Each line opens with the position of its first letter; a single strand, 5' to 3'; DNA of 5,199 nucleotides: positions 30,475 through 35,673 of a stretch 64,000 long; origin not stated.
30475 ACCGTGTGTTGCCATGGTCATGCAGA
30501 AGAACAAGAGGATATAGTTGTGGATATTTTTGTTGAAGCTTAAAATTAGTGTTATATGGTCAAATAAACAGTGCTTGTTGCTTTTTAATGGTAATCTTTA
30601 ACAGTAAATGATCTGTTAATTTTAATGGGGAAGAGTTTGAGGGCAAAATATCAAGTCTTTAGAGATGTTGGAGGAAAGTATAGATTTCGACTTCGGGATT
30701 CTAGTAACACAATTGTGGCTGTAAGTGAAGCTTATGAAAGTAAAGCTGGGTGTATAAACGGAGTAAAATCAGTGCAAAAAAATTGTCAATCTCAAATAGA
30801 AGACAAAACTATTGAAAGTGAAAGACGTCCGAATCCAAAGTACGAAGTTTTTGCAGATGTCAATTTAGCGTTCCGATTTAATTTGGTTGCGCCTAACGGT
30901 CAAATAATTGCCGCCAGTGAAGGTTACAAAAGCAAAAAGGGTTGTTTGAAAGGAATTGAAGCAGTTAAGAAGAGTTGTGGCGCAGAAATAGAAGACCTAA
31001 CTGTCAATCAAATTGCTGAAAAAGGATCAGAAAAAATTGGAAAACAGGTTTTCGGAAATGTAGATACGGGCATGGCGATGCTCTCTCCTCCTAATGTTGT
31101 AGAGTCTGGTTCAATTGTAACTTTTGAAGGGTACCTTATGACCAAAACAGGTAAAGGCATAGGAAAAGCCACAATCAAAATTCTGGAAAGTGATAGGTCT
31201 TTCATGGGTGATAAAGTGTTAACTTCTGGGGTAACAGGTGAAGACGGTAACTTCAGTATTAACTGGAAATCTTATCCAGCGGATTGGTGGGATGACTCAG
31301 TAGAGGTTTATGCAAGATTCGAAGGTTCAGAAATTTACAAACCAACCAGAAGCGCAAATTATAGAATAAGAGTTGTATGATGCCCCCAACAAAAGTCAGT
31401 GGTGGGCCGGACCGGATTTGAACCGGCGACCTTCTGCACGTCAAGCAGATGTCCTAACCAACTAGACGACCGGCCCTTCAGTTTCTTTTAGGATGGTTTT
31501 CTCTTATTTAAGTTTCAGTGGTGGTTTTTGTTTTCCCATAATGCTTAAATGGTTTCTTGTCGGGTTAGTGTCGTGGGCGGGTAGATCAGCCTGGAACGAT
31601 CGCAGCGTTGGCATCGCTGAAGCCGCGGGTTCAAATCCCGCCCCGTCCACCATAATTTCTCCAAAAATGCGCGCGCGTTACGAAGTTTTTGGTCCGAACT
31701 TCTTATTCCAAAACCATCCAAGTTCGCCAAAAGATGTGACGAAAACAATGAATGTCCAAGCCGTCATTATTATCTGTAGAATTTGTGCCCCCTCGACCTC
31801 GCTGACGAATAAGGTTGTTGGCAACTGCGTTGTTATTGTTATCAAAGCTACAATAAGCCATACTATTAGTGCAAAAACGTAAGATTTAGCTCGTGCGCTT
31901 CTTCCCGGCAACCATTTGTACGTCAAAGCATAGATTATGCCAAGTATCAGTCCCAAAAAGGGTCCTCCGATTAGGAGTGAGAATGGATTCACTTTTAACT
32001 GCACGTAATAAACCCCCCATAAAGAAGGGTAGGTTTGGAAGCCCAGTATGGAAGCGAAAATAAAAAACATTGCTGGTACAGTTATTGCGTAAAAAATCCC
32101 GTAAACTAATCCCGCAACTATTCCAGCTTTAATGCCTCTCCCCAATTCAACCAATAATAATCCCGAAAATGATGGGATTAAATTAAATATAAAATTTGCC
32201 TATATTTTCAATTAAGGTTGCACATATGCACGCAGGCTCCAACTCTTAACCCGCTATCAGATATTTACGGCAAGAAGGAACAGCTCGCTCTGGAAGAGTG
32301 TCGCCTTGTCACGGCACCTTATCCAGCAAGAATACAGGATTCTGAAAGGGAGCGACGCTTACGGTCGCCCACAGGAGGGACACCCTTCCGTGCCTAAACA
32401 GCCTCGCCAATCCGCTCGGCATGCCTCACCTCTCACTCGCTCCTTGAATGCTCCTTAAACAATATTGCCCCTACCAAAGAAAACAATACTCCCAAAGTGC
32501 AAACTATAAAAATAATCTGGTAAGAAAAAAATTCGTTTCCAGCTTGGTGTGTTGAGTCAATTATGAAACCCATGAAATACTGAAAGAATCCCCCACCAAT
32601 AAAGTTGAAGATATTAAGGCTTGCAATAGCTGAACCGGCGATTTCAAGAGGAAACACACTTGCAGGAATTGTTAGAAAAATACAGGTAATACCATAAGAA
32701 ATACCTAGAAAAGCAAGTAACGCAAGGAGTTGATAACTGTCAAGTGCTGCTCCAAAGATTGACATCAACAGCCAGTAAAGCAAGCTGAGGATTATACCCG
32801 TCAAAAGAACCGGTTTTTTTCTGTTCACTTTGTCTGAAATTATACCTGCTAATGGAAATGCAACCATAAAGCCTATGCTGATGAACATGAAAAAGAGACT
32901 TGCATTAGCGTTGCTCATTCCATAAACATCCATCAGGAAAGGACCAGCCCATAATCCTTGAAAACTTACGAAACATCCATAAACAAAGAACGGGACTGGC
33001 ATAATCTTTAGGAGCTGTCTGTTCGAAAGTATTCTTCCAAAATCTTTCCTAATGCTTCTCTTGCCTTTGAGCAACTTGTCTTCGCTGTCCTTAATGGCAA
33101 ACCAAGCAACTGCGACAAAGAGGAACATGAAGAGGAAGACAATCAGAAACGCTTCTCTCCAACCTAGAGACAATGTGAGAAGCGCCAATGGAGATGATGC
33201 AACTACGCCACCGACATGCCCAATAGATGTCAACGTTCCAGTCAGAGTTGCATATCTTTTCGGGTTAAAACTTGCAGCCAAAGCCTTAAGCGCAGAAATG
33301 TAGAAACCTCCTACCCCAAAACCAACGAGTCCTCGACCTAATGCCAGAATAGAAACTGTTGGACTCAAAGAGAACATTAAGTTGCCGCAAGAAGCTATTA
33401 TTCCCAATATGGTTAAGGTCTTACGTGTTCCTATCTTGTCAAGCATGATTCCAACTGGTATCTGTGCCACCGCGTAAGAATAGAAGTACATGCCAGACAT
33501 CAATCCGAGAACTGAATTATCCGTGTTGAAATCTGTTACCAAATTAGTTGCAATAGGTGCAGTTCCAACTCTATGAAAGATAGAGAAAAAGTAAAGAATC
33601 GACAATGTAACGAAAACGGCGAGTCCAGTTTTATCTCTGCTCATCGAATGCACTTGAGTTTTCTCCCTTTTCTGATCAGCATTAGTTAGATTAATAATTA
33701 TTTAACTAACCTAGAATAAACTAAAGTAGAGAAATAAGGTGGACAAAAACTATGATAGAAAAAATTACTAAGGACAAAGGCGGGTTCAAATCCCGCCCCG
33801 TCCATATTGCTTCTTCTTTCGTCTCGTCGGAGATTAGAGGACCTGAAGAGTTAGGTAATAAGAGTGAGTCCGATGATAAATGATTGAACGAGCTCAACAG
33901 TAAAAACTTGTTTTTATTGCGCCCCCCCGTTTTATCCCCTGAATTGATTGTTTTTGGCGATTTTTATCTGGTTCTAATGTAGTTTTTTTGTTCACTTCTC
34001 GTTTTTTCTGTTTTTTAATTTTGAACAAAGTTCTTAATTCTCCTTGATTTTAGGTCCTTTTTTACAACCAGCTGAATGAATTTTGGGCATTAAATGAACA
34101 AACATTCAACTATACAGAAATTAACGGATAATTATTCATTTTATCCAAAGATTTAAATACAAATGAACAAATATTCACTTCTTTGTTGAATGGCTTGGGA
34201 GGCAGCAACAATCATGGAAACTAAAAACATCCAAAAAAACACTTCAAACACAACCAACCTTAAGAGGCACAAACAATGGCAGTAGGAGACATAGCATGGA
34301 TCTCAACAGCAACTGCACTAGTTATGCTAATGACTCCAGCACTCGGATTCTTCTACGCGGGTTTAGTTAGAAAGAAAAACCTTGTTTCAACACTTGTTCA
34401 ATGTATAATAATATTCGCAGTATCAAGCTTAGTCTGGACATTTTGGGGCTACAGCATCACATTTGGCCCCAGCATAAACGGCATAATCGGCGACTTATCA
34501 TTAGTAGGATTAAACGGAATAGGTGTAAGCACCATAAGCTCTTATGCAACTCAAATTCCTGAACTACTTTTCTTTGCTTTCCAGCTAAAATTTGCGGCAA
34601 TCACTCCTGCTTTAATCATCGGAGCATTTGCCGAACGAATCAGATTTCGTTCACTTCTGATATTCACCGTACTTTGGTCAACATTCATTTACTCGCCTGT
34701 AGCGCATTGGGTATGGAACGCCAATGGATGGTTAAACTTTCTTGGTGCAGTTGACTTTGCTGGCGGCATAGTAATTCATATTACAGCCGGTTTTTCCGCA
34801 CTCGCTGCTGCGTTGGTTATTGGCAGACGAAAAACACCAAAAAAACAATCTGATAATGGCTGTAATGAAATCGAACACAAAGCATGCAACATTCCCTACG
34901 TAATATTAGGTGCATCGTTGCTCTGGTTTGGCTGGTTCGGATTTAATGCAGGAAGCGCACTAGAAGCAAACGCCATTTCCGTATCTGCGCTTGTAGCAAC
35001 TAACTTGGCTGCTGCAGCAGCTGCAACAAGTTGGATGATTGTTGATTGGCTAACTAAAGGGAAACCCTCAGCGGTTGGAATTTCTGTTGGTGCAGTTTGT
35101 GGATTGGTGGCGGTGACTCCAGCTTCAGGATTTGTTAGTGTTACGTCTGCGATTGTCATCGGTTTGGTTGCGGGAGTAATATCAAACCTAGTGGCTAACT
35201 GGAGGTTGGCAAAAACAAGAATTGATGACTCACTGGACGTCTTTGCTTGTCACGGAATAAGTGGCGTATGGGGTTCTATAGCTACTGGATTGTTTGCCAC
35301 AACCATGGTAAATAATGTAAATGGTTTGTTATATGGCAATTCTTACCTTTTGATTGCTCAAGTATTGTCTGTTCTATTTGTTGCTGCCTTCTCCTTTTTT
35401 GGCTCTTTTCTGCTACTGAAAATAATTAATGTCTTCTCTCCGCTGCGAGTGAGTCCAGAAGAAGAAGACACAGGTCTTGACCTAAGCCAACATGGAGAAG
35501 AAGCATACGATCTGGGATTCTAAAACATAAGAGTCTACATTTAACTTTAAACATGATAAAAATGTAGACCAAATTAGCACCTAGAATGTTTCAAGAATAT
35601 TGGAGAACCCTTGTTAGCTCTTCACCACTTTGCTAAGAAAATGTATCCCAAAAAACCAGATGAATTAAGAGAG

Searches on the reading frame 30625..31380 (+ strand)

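Call 56: search_protein_families(library=pfam, proteins=[window:30625-31380:+], max_evalue=0.001)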
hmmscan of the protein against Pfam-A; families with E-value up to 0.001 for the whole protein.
window:30625-31380:+ (251 aa): 1 family
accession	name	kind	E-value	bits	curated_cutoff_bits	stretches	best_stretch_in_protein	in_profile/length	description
PF07411.17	DUF1508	-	2.1e-32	111.2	22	2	82-124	5-48/48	Domain of unknown function (DUF1508)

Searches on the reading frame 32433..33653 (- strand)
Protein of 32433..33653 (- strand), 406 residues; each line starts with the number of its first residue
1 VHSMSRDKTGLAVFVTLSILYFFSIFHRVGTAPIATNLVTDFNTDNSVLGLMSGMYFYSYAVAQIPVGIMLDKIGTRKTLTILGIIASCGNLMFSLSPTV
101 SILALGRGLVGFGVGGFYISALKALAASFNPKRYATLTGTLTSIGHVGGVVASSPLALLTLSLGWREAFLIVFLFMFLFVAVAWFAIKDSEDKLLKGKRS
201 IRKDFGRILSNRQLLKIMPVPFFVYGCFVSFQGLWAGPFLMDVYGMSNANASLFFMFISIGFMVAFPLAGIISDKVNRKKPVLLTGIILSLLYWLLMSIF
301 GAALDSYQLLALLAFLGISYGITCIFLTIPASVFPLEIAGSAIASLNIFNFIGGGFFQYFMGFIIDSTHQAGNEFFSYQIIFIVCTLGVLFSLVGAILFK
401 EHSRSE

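Call 56: search_protein_families(library=pfam, proteins=[window:32433-33653:-], max_evalue=0.001)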
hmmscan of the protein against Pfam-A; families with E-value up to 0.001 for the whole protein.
window:32433-33653:- (406 aa): 2 families
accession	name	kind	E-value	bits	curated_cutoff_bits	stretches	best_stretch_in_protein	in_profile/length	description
PF07690.21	MFS_1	-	1.3e-53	182.6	33.4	2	17-356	1-345/347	Major Facilitator Superfamily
PF00083.30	Sugar_tr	-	2.2e-08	33.9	22.3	1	39-185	38-190/452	Sugar (and other) transporter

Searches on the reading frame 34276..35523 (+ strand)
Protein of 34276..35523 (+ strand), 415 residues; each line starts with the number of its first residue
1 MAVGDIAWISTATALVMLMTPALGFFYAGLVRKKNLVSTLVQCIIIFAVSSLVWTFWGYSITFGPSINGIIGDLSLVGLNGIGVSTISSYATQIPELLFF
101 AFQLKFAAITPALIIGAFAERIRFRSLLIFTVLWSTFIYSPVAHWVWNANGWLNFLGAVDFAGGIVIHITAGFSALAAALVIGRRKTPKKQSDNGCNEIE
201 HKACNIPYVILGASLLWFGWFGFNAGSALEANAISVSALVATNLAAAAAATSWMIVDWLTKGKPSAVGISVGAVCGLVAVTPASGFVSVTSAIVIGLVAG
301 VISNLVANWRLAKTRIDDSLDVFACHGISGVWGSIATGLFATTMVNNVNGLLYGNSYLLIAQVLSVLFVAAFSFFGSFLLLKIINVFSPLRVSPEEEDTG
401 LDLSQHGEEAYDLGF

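Call 57: search_protein_families(library=pfam, proteins=[window:34276-35523:+], max_evalue=0.001)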
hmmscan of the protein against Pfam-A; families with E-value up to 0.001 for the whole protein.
window:34276-35523:+ (415 aa): 1 family
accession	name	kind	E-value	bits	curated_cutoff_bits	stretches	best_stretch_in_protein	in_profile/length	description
PF00909.26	Ammonium_transp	-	1.2e-125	419.9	23.2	1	7-411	1-399/399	Ammonium Transporter Family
